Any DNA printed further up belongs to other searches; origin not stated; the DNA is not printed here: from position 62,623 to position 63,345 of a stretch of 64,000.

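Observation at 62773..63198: Secreted mini-protein of six 21-aa tandem repeats (EYGYNA[KR]GEYVPT[AM]IG[DE]DRV), divergent from a TetR gene with twin palindromic operators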

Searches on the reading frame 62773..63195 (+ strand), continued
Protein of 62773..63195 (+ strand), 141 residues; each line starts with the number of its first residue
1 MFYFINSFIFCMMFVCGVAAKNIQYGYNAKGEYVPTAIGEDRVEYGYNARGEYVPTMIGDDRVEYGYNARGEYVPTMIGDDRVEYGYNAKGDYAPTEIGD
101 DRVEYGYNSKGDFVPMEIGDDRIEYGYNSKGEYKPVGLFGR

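Call 35: fold_search(model_id=the predicted structure, library=pdb)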
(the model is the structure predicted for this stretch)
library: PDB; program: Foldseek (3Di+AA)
matches with E <= 10: 809; with E <= 0.001: 0
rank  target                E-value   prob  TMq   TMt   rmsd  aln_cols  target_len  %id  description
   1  6w9q                  2.7e-02  0.30  0.15  0.19  15.7       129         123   12  Peptide-bound SARS-CoV-2 Nsp9 RNA-replicase (released 2020-04-08)
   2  1uw7                  4.1e-02  0.18  0.16  0.17  15.8       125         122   11  Nsp9 protein from SARS-coronavirus. (released 2004-02-20)
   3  5g38                  6.0e-02  0.20  0.18  0.16  18.3       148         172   18  PsbO subunit of Photosystem II, beta barrel domain at 100K, pH 6 (released 2016-08-10)
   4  3jrp                  6.7e-02  0.25  0.18  0.10  18.3       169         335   11  SEC13 with NUP145C (AA109-179) insertion blade (released 2009-10-27)
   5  7n3k_G                8.3e-02  0.14  0.13  0.15  15.9       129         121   12  Oridonin-bound SARS-CoV-2 Nsp9 (released 2021-10-27)
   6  8f5p_F                1.1e-01  0.18  0.19  0.05  16.2       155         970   12  Structure of Leishmania tarentolae IFT-A (state 2) (released 2022-12-21)
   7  7q97_A                1.2e-01  0.44  0.26  0.06  14.1       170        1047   12  Structure of the bacterial type VI secretion system effector RhsA. (released 2021-12-22)
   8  4lq8_A                1.2e-01  0.10  0.15  0.08  17.7       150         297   12  Rickettsia rickettsii cell surface antigen 4 (sca4) head domain (residues 21-360) (released 2013-08-28)
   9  3qib_C                1.2e-01  0.06  0.12  0.10  21.6       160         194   11  Crystal structure of the 2B4 TCR in complex with MCC/I-Ek (released 2011-04-27)
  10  9r0q                  1.3e-01  0.21  0.20  0.11  16.4       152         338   10  Paraoxonase-1 in complex with terbium(III) and 2-hydroxyquinoline (released 2025-08-06)
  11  3h0t_A                1.4e-01  0.09  0.14  0.11  17.9       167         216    9  Hepcidin-Fab complex (released 2009-06-23)
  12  9i3h_C                1.8e-01  0.05  0.12  0.05  17.1       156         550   13  CP of RHDV mutant - N15 (released 2025-11-26)
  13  8qja_B                2.0e-01  0.57  0.30  0.07  12.9       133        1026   10  T6SS-linked Rhs repeat protein - Advenella mimigardefordensis VgrG-Rhs core (released 2024-09-25)
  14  8udz_D                2.0e-01  0.08  0.14  0.10  17.9       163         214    9  The Structure of LTBP-49247 Fab Bound to TGFbeta1 Small Latent Complex (released 2024-07-17)
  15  8irj_A                2.0e-01  0.08  0.16  0.07  22.8       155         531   11  Cryo-EM structure of an orphan GPCR (released 2024-09-18)
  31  7pq5                  3.4e-01  0.28  0.26  0.06  12.4       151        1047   17  Photorhabdus laumondii T6SS-associated Rhs protein carrying the Tre23 toxin domain (released 2021-12-01)
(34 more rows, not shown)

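Call 36: search_protein_representatives(protein=window:62773-63195:+)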
Query: 141 residues. Proteins with E-value up to 0.001 (for the whole library): 154; up to 1e-10: 51; up to 1e-30: 7. The best 150 are listed.
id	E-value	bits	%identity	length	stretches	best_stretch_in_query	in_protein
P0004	3.7e-42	159.9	52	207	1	9-137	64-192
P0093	7.8e-42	158.8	51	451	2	20-137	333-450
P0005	2.3e-39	150.8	56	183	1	1-121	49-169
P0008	1.7e-35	138.2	51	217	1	20-136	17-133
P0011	9.7e-33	129.3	48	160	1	7-121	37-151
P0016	1.6e-31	125.4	56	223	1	34-137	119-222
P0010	4.4e-31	123.9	57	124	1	9-99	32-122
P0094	4.0e-28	114.3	55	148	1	23-115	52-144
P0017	9.4e-27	109.9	56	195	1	8-98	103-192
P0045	1.3e-23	99.6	58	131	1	40-118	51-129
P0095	3.5e-22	95.0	48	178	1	15-128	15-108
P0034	7.0e-22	94.1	61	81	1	3-80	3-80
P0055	2.4e-21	92.3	56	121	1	32-105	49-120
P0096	8.5e-21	90.5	60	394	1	53-120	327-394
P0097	2.8e-20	88.9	49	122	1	10-105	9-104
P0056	3.0e-19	85.5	52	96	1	9-77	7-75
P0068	7.9e-19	84.1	54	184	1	49-120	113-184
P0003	3.0e-08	49.8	57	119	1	27-80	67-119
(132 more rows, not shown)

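Call 44: search_protein_families(library=pfam, proteins=[P0001, P0024, P0025, P0026, P0028, P0034, P0038, P0047, P0054, P0093], max_evalue=0.01)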
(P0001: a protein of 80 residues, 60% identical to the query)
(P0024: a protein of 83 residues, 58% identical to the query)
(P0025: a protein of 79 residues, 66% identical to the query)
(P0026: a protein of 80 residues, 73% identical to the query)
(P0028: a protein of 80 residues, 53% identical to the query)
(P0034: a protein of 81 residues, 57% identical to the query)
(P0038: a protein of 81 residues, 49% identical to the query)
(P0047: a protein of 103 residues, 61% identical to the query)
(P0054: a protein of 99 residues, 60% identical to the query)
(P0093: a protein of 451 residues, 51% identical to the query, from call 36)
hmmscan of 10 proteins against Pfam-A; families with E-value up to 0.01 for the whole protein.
P0001 (80 aa): 0 families

P0024 (83 aa): 3 families
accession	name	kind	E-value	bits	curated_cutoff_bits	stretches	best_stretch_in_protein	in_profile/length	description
PF05593.20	RHS_repeat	-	0.00058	20.6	22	0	59-75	9-28/38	RHS Repeat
PF24197.1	DUF7422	-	0.0013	19.3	27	0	25-45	28-48/69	Family of unknown function (DUF7422)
PF12344.14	UvrB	-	0.002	18.4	27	0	64-80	22-38/43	Ultra-violet resistance protein B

P0025 (79 aa): 3 families
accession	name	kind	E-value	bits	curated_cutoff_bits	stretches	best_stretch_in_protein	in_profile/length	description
PF24197.1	DUF7422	-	0.00032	21.2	27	0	15-42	21-48/69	Family of unknown function (DUF7422)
PF05593.20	RHS_repeat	-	0.00095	20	22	0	27-50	2-26/38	RHS Repeat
PF12344.14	UvrB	-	0.0066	16.7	27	0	21-38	22-39/43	Ultra-violet resistance protein B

P0026 (80 aa): 1 family
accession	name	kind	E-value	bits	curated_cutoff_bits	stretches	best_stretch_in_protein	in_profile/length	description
PF24197.1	DUF7422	-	5.4e-05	23.7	27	1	17-43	22-48/69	Family of unknown function (DUF7422)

P0028 (80 aa): 0 families

P0034 (81 aa): 0 families

P0038 (81 aa): 1 family
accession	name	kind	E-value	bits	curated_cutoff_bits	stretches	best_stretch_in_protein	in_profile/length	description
PF24197.1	DUF7422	-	0.00054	20.5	27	0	17-41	22-46/69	Family of unknown function (DUF7422)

P0047 (103 aa): 0 families

P0054 (99 aa): 0 families

P0093 (451 aa): 0 families

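Call 45: search_dna_similar(query=window:62773-63195:+, collection=phages, mode=protein, max_evalue=0.001)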
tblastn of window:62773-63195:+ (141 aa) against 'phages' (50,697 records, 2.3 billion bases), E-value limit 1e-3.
No match.

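Call 51: find_encoding_contigs(protein=P0047, flank=6000, max_places=3)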
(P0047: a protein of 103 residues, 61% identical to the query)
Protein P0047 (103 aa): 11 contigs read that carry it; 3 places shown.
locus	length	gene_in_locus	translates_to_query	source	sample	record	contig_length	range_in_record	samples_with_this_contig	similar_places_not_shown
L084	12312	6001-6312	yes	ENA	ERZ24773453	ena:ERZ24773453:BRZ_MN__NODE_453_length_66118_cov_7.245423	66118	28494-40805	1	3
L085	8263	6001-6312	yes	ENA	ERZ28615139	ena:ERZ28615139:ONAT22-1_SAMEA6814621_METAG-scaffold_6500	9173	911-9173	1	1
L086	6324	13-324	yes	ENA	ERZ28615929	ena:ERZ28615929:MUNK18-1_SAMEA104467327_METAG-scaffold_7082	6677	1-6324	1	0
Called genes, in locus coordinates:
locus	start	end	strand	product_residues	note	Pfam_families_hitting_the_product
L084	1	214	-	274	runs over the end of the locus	-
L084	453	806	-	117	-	PF00436:SSB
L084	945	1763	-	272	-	-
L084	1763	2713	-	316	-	PF09588:YqaJ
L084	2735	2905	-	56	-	-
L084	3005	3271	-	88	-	-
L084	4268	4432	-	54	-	-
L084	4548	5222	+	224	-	PF00717:Peptidase_S24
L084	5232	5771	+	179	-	-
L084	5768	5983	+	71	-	-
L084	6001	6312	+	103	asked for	-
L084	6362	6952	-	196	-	-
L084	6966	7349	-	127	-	-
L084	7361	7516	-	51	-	-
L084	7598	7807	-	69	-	PF22147:AcrIC5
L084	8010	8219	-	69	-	-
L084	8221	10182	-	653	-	PF13708:DUF4942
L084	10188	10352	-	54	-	-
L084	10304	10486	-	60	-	-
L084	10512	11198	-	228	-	PF08401:ArdcN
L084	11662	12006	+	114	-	-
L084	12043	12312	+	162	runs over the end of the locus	PF05225:HTH_psq (weak)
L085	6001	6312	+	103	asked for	-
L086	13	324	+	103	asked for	-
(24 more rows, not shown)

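Call 52: find_encoding_contigs(protein=P0056, flank=6000, max_places=3)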
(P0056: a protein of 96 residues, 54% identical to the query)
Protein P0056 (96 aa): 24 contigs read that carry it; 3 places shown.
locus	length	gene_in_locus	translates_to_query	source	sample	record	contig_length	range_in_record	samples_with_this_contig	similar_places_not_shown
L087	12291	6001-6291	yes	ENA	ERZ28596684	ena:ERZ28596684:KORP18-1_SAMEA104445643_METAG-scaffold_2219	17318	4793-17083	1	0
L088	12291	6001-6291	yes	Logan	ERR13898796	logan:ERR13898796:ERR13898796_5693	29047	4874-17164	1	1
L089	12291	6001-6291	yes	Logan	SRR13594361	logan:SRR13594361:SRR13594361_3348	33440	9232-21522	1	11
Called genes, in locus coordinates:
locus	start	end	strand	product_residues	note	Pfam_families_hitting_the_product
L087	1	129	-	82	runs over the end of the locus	-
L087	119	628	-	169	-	-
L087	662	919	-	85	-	-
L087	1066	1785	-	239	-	-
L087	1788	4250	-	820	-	-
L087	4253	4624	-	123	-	-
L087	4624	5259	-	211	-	-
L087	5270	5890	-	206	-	PF07484:Collar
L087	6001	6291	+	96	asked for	-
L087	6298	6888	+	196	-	-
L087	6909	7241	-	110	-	-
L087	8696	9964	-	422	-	-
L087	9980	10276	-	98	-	-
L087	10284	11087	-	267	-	PF13884:Peptidase_S74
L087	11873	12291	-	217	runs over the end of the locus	?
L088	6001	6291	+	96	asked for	-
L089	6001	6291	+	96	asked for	-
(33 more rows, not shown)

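Call 53: find_encoding_contigs(protein=P0069, flank=6000, max_places=3)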
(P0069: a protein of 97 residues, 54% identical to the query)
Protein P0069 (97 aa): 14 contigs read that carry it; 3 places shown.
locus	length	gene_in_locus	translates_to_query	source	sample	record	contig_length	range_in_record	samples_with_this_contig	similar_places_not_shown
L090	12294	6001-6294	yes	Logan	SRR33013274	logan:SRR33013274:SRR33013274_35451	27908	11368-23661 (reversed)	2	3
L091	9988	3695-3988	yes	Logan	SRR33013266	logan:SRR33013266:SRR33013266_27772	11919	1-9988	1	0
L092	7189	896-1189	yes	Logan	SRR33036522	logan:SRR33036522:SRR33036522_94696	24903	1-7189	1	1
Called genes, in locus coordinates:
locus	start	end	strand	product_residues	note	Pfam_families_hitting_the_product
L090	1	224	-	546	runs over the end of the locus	PF13155:Toprim_2, PF13662:Toprim_4 (faint), PF03796:DnaB_C, PF13481:AAA_25 (weak)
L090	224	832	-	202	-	PF14297:Lin1244_N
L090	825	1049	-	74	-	-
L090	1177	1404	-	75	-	-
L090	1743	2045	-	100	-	-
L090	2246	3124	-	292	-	PF03837:RecT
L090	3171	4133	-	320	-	PF09588:YqaJ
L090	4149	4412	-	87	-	-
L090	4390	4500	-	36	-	-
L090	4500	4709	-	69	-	-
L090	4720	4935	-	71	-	-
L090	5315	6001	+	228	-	PF00717:Peptidase_S24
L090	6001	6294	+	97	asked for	-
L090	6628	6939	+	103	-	-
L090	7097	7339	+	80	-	-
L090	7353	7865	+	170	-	PF05225:HTH_psq (faint)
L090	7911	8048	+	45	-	-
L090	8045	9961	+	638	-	-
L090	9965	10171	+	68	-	-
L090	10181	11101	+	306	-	-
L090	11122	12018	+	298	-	-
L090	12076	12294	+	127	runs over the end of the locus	-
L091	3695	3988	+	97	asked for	-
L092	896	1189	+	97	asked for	-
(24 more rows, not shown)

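Call 54: search_protein_families(library=phrogs, proteins=[window:62773-63195:+, P0047, P0056, P0069, P0003, P0002, P0054, P0068, P0025, L038:7947-8363:+], max_evalue=0.01)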
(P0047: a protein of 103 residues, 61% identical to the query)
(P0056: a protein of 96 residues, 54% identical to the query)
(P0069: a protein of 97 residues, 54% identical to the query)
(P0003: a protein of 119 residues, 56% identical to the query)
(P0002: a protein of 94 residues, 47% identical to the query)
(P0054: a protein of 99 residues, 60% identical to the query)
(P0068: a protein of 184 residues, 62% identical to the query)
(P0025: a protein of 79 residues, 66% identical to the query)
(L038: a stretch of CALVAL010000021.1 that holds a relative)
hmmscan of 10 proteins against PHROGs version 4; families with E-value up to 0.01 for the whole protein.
window:62773-63195:+ (141 aa): 2 families
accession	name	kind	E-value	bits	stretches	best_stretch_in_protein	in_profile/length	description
phrog_32789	-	unknown function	0.00063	21.1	0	118-130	7-19/60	-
phrog_6104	-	unknown function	0.0079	16.9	0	52-81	22-51/80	-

P0047 (103 aa): 0 families

P0056 (96 aa): 0 families

P0069 (97 aa): 0 families

P0003 (119 aa): 0 families

P0002 (94 aa): 0 families

P0054 (99 aa): 0 families

P0068 (184 aa): 1 family
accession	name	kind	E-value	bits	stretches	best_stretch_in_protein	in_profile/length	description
phrog_38756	-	unknown function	0.00021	22.6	1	58-92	23-57/74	-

P0025 (79 aa): 0 families

L038:7947-8363:+ (139 aa): 0 families

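Call 55: search_protein_families(library=padloc, proteins=[window:62773-63195:+, P0047, P0056, P0069, P0003, P0002, P0054, P0068, P0025, L038:7947-8363:+], max_evalue=0.01)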
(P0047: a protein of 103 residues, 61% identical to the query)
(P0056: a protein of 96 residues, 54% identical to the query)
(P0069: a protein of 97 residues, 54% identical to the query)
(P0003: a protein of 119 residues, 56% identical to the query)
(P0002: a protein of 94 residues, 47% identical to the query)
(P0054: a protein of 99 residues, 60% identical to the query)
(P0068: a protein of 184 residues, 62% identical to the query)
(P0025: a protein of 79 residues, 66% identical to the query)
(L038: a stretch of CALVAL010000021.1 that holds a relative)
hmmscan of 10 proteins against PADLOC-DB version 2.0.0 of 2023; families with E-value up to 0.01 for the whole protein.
window:62773-63195:+ (141 aa): 0 families

P0047 (103 aa): 0 families

P0056 (96 aa): 0 families

P0069 (97 aa): 0 families

P0003 (119 aa): 0 families

P0002 (94 aa): 0 families

P0054 (99 aa): 0 families

P0068 (184 aa): 0 families

P0025 (79 aa): 0 families

L038:7947-8363:+ (139 aa): 0 families
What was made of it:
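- Closest known: Phage superinfection-exclusion and lysogenic-conversion proteins acting in the envelope. Different: There is no sequence or profile similarity to any of them (calls 54, 55).
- Tried and rejected: PHROGs, PADLOC and GenBank phages gave no family and no annotated homolog (calls 45, 54, 55).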

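Call 56: find_related_loci(query=A2, collection=viral_contigs, flank=6000)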
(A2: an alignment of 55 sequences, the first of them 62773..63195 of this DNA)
Query A2 (141 aa) in viral_contigs; peptide patterns used: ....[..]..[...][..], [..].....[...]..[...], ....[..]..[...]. (x = any residue, [..] = any of these).
45 stretches matched a pattern; 7 encode a relative of the query (tblastn E <= 1e-3); 7 distinct loci.
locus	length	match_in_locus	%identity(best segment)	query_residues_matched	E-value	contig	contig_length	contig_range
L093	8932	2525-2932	49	7-138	2e-45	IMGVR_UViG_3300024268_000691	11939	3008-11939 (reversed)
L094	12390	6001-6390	48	8-138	2e-45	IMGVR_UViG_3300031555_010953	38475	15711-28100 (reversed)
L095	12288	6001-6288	55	8-138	2e-33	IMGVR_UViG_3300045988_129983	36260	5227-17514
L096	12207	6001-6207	55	9-138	1e-23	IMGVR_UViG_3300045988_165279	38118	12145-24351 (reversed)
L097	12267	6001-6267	54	4-141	4e-19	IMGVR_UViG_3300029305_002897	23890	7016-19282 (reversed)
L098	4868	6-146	62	16-141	1e-14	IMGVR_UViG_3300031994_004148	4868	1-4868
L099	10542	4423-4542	56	17-136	4e-10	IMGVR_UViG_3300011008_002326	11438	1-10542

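Call 63: predict_structure(alignment_id=A5)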
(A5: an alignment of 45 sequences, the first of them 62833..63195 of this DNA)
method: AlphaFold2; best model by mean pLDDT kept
length: 121 residues; sequences in the alignment: 45
mean_pLDDT: 95.2   pTM: 0.79
mean pLDDT of the five models: 95.2, 94.8, 94.2, 94.0, 87.2
residues with pLDDT >= 90: 118; 70-90: 2; 50-70: 1; < 50: 0
segments of 3 or more residues with pLDDT < 50: none
pLDDT, mean of each block of 10 residues (from residue 1): 94 95 96 96 96 96 96 96 96 96 94 93 58
secondary structure, 60 per line:
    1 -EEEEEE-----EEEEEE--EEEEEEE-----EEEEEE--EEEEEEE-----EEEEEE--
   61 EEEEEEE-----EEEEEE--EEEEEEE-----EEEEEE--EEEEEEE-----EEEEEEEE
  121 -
elements in order: E2-7 E13-18 E21-27 E33-38 E41-47 E53-58 E61-67 E73-78 E81-87 E93-98 E101-107 E113-120
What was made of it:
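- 62833..63195 (+): Mature protein of 121 aa: KNI plus six 20-aa YD-type hairpin units. Units are 62842-901, 62902-961, 62962-63021, 63022-081, 63082-141 and 63142-195 (truncated). AF2 gives pLDDT 95.2 and 12 strands (call 63).
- On YD/Rhs repeat superfamily (repeat level): AF2 gives 12 strands, two per unit, at pLDDT 95.2 (call 63).
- AF2 gives a confident monomer model (call 63). Twelve strands are predicted (call 63). AF2 gives a confident folded model in which the junction residues lie inside strands (call 63).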

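Call 67: search_protein_families(library=phrogs, proteins=[L087:6298-6885:+, L084:5232-5768:+, L084:5768-5980:+, L094:4882-5415:+, L094:5420-5983:+, L095:4854-5549:+, L095:5549-5935:+, L093:2032-2472:+, L093:1007-1987:+, L093:3007-4107:+], max_evalue=0.001)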
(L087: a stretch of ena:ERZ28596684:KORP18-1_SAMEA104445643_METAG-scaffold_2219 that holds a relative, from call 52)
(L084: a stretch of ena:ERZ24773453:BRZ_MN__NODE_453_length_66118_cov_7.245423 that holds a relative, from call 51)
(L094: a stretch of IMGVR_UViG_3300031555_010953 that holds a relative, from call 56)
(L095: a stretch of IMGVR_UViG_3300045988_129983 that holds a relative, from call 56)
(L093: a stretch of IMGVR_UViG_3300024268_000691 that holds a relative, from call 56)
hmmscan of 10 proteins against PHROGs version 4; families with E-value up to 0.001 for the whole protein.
L087:6298-6885:+ (196 aa): 0 families

L084:5232-5768:+ (179 aa): 0 families

L084:5768-5980:+ (71 aa): 1 family
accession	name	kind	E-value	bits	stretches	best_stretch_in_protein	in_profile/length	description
phrog_6000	-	unknown function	0.00073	20.3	1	12-57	6-51/56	-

L094:4882-5415:+ (178 aa): 19 families
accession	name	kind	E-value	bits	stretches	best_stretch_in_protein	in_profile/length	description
phrog_8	-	transcription regulation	2.2e-18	67.9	1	2-167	77-233/346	transcriptional regulator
phrog_4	-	transcription regulation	1.2e-13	51.8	1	3-76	138-205/400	transcriptional repressor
phrog_2967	-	transcription regulation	1.1e-11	45.7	1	3-98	12-93/225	transcriptional regulator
phrog_2439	-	transcription regulation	2.5e-10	40.8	1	3-57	9-63/367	transcriptional regulator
phrog_3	-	transcription regulation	4.3e-10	40.9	1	2-67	89-152/430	transcriptional repressor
phrog_2328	-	transcription regulation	5.7e-09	36.8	1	6-68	20-82/128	transcriptional repressor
phrog_147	-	transcription regulation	1.4e-07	32.8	0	2-60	5-66/100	transcriptional regulator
phrog_6378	-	unknown function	2.4e-07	31.8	1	8-89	15-92/131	-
phrog_1373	-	transcription regulation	6.1e-07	30.6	1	91-165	64-138/166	transcriptional regulator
phrog_14076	-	transcription regulation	4.9e-06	28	0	1-32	13-44/86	transcriptional regulator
phrog_2104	-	unknown function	2.4e-05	25.5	1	1-54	39-92/103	-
phrog_34341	-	transcription regulation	6.4e-05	24.2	0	42-126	23-107/122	transcriptional regulator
phrog_7241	-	transcription regulation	0.00011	23.3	0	4-58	64-118/122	transcriptional regulator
phrog_7950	-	transcription regulation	0.00027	22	0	4-39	10-45/68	transcriptional repressor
phrog_4583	-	transcription regulation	0.00034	21.6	0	101-158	21-78/81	transcriptional repressor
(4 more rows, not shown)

L094:5420-5983:+ (188 aa): 0 families

L095:4854-5549:+ (232 aa): 3 families
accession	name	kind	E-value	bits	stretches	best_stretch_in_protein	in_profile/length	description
phrog_4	-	transcription regulation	8.3e-35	121.5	1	19-229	149-337/400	transcriptional repressor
phrog_6201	-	transcription regulation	3.1e-21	76.5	1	125-228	12-115/121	CI-like repressor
phrog_811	-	DNA, RNA and nucleotide metabolism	1.2e-07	32.3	1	143-229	51-133/140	UmuD-like protein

L095:5549-5935:+ (129 aa): 0 families

L093:2032-2472:+ (147 aa): 3 families
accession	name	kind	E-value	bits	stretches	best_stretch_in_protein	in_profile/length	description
phrog_537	-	head and packaging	3.2e-46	158.4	1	2-138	78-215/233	portal protein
phrog_21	-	head and packaging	1.3e-42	146.8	1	2-137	377-512/1362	portal protein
phrog_5862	-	unknown function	2.5e-08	34.9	1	77-127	3-53/81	-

L093:1007-1987:+ (327 aa): 3 families
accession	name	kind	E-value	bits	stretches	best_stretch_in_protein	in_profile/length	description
phrog_21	-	head and packaging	7e-79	266.9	1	9-304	45-337/1362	portal protein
phrog_3993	-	unknown function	2e-19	71.3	1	15-170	34-193/195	-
phrog_27056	-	unknown function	1.7e-07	32.1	1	6-64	25-83/135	-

L093:3007-4107:+ (367 aa): 8 families
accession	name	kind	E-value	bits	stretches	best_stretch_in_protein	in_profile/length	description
phrog_53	-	head and packaging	5.9e-84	284.3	1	3-359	14-454/583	head maturation protease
phrog_4759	-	unknown function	1.4e-23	84.7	1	46-165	75-194/209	-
phrog_33023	-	unknown function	4e-22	79.6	1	52-362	67-377/507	-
phrog_94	-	head and packaging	1.2e-11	45.8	1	82-155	105-176/622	head maturation protease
phrog_24209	-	unknown function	8.3e-09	36.3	1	82-122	8-48/49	-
phrog_1827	-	other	4.4e-06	27.2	1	97-157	55-113/202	ATP-dependent protease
phrog_1684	-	head and packaging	5.4e-06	27.1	0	86-157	64-133/284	head maturation protease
phrog_21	-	head and packaging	0.00052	18.9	1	93-163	599-654/1362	portal protein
